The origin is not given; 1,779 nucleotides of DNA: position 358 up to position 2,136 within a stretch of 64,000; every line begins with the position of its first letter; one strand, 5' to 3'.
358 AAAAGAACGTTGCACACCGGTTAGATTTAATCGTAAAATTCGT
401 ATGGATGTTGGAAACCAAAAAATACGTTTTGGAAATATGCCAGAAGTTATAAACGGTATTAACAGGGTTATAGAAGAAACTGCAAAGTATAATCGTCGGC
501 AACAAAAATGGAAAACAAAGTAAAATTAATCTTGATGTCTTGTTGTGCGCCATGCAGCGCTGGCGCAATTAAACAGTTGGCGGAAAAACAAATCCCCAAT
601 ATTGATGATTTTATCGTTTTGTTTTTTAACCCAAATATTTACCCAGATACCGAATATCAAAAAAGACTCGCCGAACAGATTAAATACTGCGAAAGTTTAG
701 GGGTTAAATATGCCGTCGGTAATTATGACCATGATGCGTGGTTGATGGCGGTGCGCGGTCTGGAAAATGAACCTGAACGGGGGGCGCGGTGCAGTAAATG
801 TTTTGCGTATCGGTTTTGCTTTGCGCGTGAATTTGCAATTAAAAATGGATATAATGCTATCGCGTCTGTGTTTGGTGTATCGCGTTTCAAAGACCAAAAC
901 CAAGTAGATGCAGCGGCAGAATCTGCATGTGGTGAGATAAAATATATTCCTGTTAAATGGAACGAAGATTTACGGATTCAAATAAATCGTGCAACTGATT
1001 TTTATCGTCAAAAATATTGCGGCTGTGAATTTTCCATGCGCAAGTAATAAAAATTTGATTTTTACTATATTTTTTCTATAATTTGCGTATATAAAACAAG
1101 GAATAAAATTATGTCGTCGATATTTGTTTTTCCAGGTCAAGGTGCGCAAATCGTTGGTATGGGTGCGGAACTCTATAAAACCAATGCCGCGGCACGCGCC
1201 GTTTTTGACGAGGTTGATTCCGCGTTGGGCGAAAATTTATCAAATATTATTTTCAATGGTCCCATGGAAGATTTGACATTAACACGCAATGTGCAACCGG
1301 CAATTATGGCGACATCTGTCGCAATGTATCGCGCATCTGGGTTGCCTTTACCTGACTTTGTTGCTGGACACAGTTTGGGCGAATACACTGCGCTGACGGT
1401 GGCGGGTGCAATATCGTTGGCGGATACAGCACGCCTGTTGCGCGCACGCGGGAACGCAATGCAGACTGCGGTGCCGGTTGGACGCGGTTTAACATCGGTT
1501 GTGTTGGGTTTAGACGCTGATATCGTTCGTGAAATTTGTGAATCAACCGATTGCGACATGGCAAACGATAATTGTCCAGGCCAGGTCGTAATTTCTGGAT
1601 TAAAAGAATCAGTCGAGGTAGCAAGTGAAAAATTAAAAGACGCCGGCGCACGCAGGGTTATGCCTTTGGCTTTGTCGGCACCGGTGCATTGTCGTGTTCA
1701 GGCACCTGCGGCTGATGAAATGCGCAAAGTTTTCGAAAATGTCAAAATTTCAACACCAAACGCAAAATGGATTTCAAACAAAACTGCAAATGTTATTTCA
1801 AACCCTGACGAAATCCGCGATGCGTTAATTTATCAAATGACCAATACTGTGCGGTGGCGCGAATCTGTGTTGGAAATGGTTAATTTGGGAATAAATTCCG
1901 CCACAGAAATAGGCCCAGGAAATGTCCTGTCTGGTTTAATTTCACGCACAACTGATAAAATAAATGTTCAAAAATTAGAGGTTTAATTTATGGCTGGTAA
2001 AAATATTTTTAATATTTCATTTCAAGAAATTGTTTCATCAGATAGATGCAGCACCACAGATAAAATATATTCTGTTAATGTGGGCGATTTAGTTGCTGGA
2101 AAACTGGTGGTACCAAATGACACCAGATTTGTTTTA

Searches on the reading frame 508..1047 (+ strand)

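Call 63: search_protein_families(library=pfam, proteins=[window:508-1047:+], max_evalue=0.0001)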
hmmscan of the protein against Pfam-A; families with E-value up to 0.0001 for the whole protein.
window:508-1047:+ (179 aa): 1 family
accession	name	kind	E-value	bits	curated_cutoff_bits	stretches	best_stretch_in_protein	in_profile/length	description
PF02677.20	QueH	-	2.2e-44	152.1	23.5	1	7-178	1-174/175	Epoxyqueuosine reductase QueH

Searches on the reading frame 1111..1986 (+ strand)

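Call 63: search_protein_families(library=pfam, proteins=[window:1111-1986:+], max_evalue=0.0001)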
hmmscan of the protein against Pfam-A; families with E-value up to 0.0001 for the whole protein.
window:1111-1986:+ (291 aa): 1 family
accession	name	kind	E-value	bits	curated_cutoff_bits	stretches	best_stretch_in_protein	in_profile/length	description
PF00698.26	Acyl_transf_1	-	2.2e-39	136.2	32.7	1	4-285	1-284/319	Acyl transferase domain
